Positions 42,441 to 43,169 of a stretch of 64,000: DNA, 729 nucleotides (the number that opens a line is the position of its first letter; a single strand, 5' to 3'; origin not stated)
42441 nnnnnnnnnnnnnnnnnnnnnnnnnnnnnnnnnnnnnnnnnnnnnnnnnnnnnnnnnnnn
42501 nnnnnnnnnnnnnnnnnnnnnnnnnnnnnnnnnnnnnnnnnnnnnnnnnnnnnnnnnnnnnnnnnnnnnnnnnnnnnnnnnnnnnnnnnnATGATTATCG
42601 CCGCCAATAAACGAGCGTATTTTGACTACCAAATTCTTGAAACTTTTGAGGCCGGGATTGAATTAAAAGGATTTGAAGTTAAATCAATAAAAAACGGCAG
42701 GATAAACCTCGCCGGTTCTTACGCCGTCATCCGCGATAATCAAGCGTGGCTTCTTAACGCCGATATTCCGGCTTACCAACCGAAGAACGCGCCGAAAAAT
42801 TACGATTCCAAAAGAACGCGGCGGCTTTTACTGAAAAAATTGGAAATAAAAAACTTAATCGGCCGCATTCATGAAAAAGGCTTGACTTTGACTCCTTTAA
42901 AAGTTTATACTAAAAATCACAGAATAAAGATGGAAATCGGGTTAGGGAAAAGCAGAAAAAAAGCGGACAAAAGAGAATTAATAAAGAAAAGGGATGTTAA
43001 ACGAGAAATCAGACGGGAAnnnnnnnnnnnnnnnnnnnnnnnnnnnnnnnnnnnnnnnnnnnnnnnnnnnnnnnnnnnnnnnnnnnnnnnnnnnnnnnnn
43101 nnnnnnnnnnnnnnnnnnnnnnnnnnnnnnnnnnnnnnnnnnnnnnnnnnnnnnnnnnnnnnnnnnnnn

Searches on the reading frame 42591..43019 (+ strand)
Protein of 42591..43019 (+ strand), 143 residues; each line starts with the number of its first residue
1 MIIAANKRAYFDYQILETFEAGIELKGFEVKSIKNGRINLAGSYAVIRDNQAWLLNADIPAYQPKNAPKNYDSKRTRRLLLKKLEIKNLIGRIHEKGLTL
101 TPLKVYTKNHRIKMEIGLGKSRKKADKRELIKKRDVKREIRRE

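Call 9: find_related_loci(query=window:42591-43019:+, collection=genome_contigs, flank=3000)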
Query window:42591-43019:+ (143 aa) in genome_contigs; peptide patterns used: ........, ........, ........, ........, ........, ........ (x = any residue, [..] = any of these).
599 stretches matched a pattern (row limit reached: there are more); 183 encode a relative of the query (tblastn E <= 1e-3); the best 80 are kept; 80 distinct loci.
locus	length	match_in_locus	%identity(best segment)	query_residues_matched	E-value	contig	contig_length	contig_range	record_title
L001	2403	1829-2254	86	1-142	3e-80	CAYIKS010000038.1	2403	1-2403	MAG TPA_asm: uncultured Candidatus Saccharibacteria bacterium isolate ERP119705_co20_486 genome assembly, contig: NODE_8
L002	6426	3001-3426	85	1-142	8e-77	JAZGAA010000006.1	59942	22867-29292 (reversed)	MAG: Candidatus Paceibacterota bacterium isolate SCS1bin.15 SCS1bin.15_6, whole genome shotgun sequence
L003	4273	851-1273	82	2-142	1e-75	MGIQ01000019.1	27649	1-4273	MAG: Candidatus Wolfebacteria bacterium RIFCSPLOWO2_01_FULL_38_11 rifcsplowo2_01_scaffold_4235, whole genome shotgun seq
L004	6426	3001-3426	82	1-142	1e-75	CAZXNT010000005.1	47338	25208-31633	MAG TPA_asm: uncultured Candidatus Saccharibacteria bacterium isolate SRP302447_co2_43 genome assembly, contig: NODE_216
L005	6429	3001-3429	84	2-142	3e-75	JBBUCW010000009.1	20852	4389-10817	MAG: Patescibacteria group bacterium isolate H51-bin166_1 H51_bin166_1_000000000009, whole genome shotgun sequence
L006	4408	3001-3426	80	1-142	3e-75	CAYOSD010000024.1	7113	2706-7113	MAG TPA_asm: uncultured Candidatus Saccharibacteria bacterium isolate SRP118108_co5_4 genome assembly, contig: NODE_1313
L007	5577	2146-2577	81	1-142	4e-74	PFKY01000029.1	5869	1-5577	MAG: Candidatus Wolfebacteria bacterium CG_4_10_14_0_8_um_filter_39_64 CG_4_10_14_0.8_um_filter_scaffold_20507_c, whole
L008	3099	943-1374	81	1-142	2e-74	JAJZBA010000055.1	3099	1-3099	MAG: bacterium isolate HSP1.bin6 NODE_20626_length_3099_cov_2.859690, whole genome shotgun sequence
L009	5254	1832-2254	78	1-141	3e-72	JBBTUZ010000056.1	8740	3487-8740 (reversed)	MAG: Patescibacteria group bacterium isolate H32-bin045_1 H32_bin045_1_000000000056, whole genome shotgun sequence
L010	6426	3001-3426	80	2-141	2e-72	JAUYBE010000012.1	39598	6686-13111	MAG: bacterium isolate C19_maxbin.019_sub C19_k141_61412, whole genome shotgun sequence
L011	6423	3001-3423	77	1-141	4e-72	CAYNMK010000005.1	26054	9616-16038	MAG TPA_asm: uncultured Candidatus Saccharibacteria bacterium isolate binchicken_co53_88 genome assembly, contig: NODE_7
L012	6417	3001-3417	78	5-143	9e-72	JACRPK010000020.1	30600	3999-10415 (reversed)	MAG: Candidatus Wolfebacteria bacterium isolate NC_groundwater_1985_Pr3_S-0.2um_36_7 scaffold_693202, whole genome shotg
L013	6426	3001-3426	79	3-142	2e-70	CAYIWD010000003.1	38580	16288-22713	MAG TPA_asm: uncultured Candidatus Saccharibacteria bacterium isolate ERP119705_co3_600 genome assembly, contig: NODE_10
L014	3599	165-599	77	1-143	2e-70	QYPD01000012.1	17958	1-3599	MAG: Spirochaetia bacterium isolate PowLak16_MAG37 c_000000187898, whole genome shotgun sequence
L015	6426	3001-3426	77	1-142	2e-70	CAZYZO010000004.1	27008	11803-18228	MAG TPA_asm: uncultured Candidatus Saccharibacteria bacterium isolate binchicken_co34_320 genome assembly, contig: NODE_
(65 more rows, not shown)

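Call 30: search_protein_families(library=pfam, proteins=[window:42591-43019:+])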
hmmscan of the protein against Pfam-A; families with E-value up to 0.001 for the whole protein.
window:42591-43019:+ (143 aa): 1 family
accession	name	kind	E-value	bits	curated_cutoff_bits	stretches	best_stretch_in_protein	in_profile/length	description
PF01668.23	SmpB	-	3.2e-50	170.2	27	1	3-142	1-139/143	SmpB protein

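Call 34: search_protein_families(library=ncbifam, proteins=[window:42591-43019:+])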
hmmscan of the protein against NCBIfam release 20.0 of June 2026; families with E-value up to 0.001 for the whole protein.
window:42591-43019:+ (143 aa): 2 families
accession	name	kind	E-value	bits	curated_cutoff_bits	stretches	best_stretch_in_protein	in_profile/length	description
NF003843.0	PRK05422.1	equivalog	1.8e-51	173.8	130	1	2-142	12-151/156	SsrA-binding protein SmpB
TIGR00086.1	smpB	equivalog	6.6e-48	162.4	119.1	1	2-142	1-141/144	SsrA-binding protein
